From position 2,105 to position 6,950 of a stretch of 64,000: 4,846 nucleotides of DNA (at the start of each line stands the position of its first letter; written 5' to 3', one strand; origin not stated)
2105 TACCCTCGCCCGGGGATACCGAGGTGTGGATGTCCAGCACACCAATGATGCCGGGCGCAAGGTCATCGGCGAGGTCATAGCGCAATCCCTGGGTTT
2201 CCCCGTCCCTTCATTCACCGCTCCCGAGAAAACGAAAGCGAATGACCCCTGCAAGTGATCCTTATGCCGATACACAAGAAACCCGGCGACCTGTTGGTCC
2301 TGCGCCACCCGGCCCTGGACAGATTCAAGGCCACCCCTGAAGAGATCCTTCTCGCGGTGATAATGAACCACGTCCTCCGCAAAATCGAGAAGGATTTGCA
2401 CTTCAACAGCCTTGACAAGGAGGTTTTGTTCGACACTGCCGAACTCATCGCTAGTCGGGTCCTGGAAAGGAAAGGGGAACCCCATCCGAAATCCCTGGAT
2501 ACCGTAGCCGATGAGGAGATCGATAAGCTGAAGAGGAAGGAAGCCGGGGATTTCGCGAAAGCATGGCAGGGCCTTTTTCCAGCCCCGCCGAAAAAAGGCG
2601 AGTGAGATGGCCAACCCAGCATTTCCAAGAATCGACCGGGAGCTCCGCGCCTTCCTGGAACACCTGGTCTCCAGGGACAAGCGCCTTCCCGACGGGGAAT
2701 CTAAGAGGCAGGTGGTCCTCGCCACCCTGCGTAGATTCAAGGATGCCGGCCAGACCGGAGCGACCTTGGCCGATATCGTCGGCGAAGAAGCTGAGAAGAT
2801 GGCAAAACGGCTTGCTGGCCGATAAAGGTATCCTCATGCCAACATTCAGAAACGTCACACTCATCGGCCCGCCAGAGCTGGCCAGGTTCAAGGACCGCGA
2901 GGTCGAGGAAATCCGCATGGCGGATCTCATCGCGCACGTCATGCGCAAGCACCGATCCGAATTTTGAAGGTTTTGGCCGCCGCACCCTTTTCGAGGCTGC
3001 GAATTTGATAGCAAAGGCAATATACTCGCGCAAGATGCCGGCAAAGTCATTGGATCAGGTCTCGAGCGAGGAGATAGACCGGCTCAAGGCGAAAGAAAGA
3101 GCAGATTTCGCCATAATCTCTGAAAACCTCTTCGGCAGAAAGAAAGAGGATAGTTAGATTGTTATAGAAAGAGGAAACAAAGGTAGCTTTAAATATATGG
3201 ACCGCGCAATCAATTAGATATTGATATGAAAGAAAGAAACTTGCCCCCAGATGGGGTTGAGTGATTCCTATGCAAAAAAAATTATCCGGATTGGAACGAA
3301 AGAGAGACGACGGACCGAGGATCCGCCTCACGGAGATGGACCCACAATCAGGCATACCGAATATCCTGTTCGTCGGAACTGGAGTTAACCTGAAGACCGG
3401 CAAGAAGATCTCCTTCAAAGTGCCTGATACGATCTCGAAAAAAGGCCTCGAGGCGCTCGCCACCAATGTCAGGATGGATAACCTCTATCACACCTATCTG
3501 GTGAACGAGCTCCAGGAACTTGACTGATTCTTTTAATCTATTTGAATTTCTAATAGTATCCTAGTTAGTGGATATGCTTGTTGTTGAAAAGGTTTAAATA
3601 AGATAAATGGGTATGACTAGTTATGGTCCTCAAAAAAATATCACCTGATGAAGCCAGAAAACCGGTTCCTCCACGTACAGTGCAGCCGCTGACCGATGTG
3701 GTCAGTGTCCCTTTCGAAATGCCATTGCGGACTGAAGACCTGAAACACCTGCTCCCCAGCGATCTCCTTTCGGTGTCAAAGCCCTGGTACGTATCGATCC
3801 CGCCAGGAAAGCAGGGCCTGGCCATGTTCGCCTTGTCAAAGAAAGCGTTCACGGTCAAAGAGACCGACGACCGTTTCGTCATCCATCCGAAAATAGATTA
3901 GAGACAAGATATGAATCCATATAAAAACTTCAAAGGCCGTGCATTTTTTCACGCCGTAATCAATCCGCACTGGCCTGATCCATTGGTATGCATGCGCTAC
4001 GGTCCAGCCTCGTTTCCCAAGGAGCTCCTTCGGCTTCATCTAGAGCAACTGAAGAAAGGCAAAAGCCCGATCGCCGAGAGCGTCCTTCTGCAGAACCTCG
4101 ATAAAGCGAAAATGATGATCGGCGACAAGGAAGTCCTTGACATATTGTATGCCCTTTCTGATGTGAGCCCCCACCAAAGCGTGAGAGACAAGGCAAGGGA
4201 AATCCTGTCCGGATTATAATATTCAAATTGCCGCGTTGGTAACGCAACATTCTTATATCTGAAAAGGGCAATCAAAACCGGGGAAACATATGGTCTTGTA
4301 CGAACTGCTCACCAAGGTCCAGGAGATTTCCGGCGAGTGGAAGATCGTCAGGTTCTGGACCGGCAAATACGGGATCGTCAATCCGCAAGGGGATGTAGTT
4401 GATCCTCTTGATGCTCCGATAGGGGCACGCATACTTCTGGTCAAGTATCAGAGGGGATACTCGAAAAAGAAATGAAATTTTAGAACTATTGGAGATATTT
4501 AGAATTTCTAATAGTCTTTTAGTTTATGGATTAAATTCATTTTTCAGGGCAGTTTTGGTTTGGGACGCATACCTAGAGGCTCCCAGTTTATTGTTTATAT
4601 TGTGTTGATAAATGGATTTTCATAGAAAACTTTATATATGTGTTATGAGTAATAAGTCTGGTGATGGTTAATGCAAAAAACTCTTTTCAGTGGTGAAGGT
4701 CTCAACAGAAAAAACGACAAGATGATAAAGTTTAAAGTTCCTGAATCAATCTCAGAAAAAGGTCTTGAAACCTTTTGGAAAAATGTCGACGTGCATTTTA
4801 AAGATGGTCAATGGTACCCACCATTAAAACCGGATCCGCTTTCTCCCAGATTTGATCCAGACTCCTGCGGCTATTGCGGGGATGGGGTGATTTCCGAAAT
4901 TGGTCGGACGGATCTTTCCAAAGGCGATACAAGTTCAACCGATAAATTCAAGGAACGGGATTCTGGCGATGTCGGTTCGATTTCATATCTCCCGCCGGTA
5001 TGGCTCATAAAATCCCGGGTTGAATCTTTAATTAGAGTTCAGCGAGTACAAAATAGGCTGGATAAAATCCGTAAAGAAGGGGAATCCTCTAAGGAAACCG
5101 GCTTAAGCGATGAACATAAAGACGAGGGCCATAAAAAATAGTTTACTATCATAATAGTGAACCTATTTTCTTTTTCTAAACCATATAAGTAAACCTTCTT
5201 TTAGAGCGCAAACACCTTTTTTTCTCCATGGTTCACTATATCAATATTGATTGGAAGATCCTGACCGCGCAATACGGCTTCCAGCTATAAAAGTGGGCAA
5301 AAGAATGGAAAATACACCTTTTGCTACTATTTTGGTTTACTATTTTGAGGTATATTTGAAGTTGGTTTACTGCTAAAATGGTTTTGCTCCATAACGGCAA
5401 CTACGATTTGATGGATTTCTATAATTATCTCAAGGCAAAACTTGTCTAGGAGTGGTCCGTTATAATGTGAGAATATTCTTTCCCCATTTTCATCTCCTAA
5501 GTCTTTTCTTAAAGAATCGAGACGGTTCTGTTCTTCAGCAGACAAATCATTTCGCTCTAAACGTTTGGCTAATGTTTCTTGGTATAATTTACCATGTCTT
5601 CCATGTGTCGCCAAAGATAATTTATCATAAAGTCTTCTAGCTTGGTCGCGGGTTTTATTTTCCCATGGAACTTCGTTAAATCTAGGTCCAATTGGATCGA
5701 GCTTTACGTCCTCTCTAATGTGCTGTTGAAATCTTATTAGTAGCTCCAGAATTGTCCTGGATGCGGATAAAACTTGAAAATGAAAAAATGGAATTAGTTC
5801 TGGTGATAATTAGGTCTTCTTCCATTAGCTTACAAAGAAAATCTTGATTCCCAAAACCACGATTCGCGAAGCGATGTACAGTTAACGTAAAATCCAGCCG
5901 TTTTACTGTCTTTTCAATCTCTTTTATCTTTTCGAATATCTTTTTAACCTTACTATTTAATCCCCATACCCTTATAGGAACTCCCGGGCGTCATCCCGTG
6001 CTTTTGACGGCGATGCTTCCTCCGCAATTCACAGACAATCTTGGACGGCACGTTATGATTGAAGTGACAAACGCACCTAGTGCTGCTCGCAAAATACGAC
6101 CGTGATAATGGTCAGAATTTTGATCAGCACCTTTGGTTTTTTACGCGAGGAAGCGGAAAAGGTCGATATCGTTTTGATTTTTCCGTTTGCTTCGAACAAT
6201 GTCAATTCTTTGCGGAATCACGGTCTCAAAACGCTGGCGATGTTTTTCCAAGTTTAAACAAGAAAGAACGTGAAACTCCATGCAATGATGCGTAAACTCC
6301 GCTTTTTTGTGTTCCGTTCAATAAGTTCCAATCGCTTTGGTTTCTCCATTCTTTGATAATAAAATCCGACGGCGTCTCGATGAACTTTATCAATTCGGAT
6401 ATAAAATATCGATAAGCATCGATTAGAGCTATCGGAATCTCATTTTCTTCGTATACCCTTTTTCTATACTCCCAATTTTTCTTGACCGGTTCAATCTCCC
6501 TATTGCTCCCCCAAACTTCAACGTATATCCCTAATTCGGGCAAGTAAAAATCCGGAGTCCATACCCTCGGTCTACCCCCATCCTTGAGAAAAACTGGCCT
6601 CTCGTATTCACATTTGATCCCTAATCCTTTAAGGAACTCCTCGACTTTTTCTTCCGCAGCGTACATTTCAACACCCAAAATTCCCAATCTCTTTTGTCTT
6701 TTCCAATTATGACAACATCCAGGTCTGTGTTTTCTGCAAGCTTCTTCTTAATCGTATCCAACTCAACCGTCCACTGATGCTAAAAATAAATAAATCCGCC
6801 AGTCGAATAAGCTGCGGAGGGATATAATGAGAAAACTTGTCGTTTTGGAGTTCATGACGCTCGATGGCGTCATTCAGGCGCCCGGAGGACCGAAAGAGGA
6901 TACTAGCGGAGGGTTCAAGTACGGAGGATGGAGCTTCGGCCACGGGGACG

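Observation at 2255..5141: Same-strand array of small unknown ORFs built from duplicated modules: candidate uncharacterised accessory system or integrated element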

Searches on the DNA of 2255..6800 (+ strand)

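Call 17: search_dna_similar(query=window:2255-6800:+, collection=phages, mode=distant)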
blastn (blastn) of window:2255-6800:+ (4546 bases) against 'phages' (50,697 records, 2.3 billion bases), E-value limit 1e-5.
No match.

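Call 18: search_dna_similar(query=window:2255-6800:+, collection=plasmids, mode=distant)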
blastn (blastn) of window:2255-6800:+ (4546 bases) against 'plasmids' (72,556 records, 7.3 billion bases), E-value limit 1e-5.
No match.
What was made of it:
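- There is no hit in phage or plasmid records (calls 17, 18).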

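Call 84: search_rna_families(source=window, start=4400, end=5500, threshold=evalue, max_evalue=10, show_alignments=2)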
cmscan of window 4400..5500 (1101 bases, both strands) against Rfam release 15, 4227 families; matches with E-value up to 10: 4.
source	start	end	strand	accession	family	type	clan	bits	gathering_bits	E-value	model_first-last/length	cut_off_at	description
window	4723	4745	+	RF01526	ceN106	Gene; snRNA; snoRNA; CD-box;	-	15.8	60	4.6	52-74/77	no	C. elegans snoRNA ceN106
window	4959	5063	+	RF00321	snoZ247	Gene; snRNA; snoRNA; CD-box;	-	14.8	38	7.7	1-139/139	no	Small nucleolar RNA Z247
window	4560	4689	+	RF03098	RAGATH-22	Gene; sRNA;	-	14.2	120.3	8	1-166/166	no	RAGATH-22 RNA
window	5058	5080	+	RF02504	Atu_L1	Gene; sRNA;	-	11.8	60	7.3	29-51/174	no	Rhizobiales sRNA Atu_L1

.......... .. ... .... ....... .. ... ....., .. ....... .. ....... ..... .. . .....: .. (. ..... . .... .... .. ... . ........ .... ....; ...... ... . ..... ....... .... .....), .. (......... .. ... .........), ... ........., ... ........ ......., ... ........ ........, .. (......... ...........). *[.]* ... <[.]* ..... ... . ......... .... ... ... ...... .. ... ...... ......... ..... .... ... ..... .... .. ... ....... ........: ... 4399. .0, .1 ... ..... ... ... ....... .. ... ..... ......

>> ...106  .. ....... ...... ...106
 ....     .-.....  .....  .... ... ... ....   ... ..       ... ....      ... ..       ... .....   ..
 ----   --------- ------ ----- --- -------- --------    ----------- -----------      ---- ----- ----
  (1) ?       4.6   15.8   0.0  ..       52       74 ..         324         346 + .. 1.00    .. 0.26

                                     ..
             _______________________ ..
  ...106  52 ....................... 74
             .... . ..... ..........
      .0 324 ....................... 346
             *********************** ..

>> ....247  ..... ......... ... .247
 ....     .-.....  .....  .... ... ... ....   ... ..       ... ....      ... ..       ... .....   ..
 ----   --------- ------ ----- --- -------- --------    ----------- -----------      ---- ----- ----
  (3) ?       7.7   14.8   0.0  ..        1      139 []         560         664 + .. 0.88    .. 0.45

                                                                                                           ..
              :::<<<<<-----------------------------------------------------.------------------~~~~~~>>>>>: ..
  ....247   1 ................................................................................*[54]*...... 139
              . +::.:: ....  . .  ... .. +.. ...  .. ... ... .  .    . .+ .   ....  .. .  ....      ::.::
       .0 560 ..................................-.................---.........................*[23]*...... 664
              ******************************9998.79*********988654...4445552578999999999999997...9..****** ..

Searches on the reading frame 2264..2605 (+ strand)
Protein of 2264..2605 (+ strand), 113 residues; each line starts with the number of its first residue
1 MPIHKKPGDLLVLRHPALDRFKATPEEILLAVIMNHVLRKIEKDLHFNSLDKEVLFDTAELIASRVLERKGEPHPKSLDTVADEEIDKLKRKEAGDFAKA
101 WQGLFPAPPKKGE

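Call 11: search_protein_families(library=pfam, max_evalue=1, proteins=[window:2264-2605:+])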
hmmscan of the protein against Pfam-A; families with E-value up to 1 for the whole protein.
window:2264-2605:+ (113 aa): 0 families

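Call 12: search_protein_families(library=phrogs, max_evalue=1, proteins=[window:2264-2605:+])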
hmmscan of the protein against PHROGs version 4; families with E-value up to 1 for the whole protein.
window:2264-2605:+ (113 aa): 1 family
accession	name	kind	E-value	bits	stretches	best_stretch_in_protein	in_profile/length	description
phrog_38644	-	unknown function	0.032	15.6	1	70-92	37-59/69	-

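Call 19: find_related_loci(query=window:2264-2605:+, collection=genome_contigs, flank=10000)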
Query window:2264-2605:+ (113 aa) in genome_contigs; peptide patterns used: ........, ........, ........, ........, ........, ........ (x = any residue, [..] = any of these).
599 stretches matched a pattern, but none encodes a relative of the query by tblastn (E <= 1e-3).

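Call 56: search_protein_families(library=padloc, max_evalue=0.1, proteins=[window:2264-2605:+])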
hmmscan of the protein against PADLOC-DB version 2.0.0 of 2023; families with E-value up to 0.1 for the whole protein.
window:2264-2605:+ (113 aa): 1 family
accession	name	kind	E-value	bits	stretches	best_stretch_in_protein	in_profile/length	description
PDLC02546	PglZ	-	0.054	10.1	1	22-81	664-715/769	PglZ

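Call 94: search_solved_structures(query=A9, max_evalue=5)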
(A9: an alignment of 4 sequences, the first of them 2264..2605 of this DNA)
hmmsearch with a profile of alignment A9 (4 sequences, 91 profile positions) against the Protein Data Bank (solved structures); distinct sequences matched with E-value up to 5: 2.
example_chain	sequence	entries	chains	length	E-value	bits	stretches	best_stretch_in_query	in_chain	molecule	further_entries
8s65_A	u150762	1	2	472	0.86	12.9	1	10-57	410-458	1-deoxy-D-xylulose-5-phosphate reductoisomerase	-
8pry_A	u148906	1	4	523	1.1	12.6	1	31-65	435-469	glycerol kinase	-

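Call 121: list_cluster_members(proteins=[window:2264-2605:+, window:2255-2605:+, window:2607-2825:+, window:3623-3901:+, window:3911-4219:+, window:4290-4475:+, window:4671-5141:+, window:3005-3157:+, window:2836-2967:+, window:6226-6687:-])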
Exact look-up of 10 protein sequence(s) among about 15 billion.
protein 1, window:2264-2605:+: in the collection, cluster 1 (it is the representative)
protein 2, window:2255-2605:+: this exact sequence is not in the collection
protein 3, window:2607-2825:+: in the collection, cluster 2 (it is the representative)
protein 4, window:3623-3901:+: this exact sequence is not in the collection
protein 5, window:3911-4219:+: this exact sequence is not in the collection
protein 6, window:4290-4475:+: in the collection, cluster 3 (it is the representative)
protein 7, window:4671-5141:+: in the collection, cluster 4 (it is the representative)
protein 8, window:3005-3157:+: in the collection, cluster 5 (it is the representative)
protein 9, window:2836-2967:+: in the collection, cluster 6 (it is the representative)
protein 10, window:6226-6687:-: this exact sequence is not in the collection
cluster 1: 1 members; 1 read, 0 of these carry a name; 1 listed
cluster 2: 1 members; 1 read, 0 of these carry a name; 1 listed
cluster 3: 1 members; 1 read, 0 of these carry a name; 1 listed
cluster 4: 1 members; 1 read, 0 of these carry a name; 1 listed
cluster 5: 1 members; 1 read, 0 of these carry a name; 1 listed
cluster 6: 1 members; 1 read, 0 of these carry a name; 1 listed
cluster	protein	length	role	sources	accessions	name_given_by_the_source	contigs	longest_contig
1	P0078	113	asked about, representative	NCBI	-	-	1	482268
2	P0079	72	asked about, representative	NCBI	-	-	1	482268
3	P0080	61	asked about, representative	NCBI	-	-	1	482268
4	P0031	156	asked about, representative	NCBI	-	-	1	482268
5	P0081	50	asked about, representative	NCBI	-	-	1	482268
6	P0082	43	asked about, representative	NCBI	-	-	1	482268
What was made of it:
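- The products were called in the source record (call 121).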

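Call 130: find_related_loci(query=A9, collection=viral_contigs, flank=5000)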
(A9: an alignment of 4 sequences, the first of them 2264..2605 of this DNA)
Query A9 (113 aa) in viral_contigs; peptide patterns used: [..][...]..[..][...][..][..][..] (x = any residue, [..] = any of these).
449 stretches matched a pattern, but none encodes a relative of the query by tblastn (E <= 1e-3).

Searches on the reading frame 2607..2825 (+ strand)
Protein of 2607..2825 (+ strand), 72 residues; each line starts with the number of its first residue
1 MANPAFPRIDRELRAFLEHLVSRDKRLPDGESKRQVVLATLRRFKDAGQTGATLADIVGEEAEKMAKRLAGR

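Call 11: search_protein_families(library=pfam, max_evalue=1, proteins=[window:2607-2825:+])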
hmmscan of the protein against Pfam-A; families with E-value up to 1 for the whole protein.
window:2607-2825:+ (72 aa): 1 family
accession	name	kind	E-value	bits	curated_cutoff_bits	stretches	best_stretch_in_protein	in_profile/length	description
PF19979.4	DUF6415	-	0.062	14.5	27.5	1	9-56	23-76/95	Family of unknown function (DUF6415)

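Call 12: search_protein_families(library=phrogs, max_evalue=1, proteins=[window:2607-2825:+])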
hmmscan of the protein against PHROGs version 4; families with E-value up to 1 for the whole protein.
window:2607-2825:+ (72 aa): 0 families

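Call 56: search_protein_families(library=padloc, max_evalue=0.1, proteins=[window:2607-2825:+])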
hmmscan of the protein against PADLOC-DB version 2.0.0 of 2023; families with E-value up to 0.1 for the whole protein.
window:2607-2825:+ (72 aa): 0 families

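Call 95: search_solved_structures(query=A10, max_evalue=5)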
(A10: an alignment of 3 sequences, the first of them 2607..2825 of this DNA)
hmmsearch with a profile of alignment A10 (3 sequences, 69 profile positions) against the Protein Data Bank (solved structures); distinct sequences matched with E-value up to 5: 2.
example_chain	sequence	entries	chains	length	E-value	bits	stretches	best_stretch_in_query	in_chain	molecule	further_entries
3hrk_A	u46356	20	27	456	0.018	18.3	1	18-51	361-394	Histidyl-tRNA synthetase | Histidyl-tRNA synthetase, putative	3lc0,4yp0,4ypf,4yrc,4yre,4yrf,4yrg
3hri_A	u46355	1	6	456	0.089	16.1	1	13-50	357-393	Histidyl-tRNA synthetase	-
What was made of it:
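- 2607..2825 (+): B (72 aa, pI 10.1, helical). It is the most conserved small protein of the set. No family hit (calls 11, 95).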

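Call 129: find_related_loci(query=A10, collection=viral_contigs, flank=5000)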
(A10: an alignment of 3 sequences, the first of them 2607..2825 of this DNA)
Query A10 (72 aa) in viral_contigs; peptide patterns used: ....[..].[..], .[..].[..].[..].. (x = any residue, [..] = any of these).
600 stretches matched a pattern, but none encodes a relative of the query by tblastn (E <= 1e-3).

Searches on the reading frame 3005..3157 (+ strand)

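Call 11: search_protein_families(library=pfam, max_evalue=1, proteins=[window:3005-3157:+])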
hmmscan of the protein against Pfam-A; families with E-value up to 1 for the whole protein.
window:3005-3157:+ (50 aa): 1 family
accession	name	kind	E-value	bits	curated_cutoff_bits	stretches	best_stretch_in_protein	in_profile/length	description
PF07609.16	DUF1572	-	0.085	13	23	1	4-44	13-53/163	Protein of unknown function (DUF1572)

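Call 12: search_protein_families(library=phrogs, max_evalue=1, proteins=[window:3005-3157:+])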
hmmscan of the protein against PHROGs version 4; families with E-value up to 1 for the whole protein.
window:3005-3157:+ (50 aa): 0 families
